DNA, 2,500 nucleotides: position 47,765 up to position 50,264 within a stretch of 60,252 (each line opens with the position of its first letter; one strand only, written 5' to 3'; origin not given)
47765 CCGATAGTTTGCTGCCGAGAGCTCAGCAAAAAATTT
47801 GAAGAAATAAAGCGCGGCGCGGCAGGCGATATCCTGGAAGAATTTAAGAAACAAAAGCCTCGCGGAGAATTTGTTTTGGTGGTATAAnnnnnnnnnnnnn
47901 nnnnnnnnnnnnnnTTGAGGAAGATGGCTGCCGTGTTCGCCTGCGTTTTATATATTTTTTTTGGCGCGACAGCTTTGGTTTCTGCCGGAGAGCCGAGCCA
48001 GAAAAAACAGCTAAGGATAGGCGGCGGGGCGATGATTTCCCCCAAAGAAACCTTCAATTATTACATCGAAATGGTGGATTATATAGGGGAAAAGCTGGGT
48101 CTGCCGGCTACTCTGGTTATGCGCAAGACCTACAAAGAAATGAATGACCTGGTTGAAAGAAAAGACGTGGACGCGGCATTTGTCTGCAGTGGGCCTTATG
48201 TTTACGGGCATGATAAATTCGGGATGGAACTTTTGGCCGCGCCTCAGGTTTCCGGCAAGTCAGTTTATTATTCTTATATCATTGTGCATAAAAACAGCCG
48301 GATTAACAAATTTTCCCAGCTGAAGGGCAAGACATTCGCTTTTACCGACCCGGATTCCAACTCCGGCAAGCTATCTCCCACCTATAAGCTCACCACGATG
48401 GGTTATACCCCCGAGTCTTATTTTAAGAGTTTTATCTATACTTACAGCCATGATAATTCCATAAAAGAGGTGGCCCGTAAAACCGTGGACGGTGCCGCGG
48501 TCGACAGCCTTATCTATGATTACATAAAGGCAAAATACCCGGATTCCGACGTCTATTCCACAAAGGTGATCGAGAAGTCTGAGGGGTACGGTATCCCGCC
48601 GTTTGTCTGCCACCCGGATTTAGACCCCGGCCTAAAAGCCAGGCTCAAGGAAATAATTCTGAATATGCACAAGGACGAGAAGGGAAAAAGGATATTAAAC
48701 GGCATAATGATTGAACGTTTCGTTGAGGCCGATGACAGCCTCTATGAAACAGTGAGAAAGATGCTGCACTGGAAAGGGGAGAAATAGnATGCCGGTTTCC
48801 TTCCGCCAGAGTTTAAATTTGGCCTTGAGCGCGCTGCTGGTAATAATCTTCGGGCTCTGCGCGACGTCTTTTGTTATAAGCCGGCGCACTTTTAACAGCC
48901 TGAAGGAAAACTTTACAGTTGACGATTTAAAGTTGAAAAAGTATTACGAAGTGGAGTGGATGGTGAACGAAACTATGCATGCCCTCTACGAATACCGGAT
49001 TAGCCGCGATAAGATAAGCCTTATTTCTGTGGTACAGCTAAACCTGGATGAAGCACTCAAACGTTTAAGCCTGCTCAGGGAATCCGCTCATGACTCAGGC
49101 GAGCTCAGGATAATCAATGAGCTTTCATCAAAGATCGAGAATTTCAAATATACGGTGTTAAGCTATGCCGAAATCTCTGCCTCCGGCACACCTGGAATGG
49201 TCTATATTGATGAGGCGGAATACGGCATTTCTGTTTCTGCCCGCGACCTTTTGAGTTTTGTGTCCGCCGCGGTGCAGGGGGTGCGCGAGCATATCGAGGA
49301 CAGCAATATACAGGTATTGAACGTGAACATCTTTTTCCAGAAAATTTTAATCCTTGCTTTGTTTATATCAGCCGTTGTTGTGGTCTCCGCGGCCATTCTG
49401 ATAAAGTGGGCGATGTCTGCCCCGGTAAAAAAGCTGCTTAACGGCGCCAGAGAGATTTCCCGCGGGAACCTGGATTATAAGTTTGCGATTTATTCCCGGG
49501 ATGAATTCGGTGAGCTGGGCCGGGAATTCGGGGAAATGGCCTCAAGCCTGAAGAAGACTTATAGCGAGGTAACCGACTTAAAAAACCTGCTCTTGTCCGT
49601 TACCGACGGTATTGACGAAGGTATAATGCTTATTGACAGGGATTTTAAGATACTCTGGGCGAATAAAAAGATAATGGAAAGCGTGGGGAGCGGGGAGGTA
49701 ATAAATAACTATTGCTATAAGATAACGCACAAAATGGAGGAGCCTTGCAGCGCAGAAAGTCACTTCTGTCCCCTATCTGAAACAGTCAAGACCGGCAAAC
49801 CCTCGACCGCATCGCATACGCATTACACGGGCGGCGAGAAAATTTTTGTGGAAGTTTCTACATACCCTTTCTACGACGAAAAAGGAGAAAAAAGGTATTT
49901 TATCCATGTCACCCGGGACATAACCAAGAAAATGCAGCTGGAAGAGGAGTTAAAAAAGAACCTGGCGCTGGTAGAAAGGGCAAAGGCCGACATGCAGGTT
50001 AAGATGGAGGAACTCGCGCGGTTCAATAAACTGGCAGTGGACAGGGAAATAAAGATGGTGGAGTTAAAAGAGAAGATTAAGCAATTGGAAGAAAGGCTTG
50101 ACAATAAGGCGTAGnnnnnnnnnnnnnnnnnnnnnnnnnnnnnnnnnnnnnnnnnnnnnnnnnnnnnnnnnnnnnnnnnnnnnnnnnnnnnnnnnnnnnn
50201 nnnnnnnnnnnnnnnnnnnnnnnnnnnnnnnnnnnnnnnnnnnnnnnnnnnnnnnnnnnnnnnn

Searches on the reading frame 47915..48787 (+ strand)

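Call 68: search_protein_families(library=pfam, proteins=[window:47915-48787:+], max_evalue=0.00001)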
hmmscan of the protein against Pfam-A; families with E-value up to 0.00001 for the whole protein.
window:47915-48787:+ (290 aa): 1 family
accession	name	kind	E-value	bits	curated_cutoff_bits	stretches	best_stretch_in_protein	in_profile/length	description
PF12974.12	Phosphonate-bd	-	5.7e-60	203.1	27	1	42-277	8-242/242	ABC transporter, phosphonate, periplasmic substrate-binding protein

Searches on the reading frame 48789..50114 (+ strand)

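Call 68: search_protein_families(library=pfam, proteins=[window:48789-50114:+], max_evalue=0.00001)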
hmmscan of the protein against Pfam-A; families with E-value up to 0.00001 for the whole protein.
window:48789-50114:+ (441 aa): 3 families
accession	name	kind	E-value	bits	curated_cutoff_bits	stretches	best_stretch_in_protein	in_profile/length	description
PF00672.30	HAMP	-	4.9e-12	46.4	25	1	205-255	2-52/53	HAMP domain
PF13426.13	PAS_9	-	3.8e-11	43.6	27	1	277-380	2-103/103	PAS domain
PF08448.16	PAS_4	-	3.3e-09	37.4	23.1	1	273-380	2-107/110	PAS fold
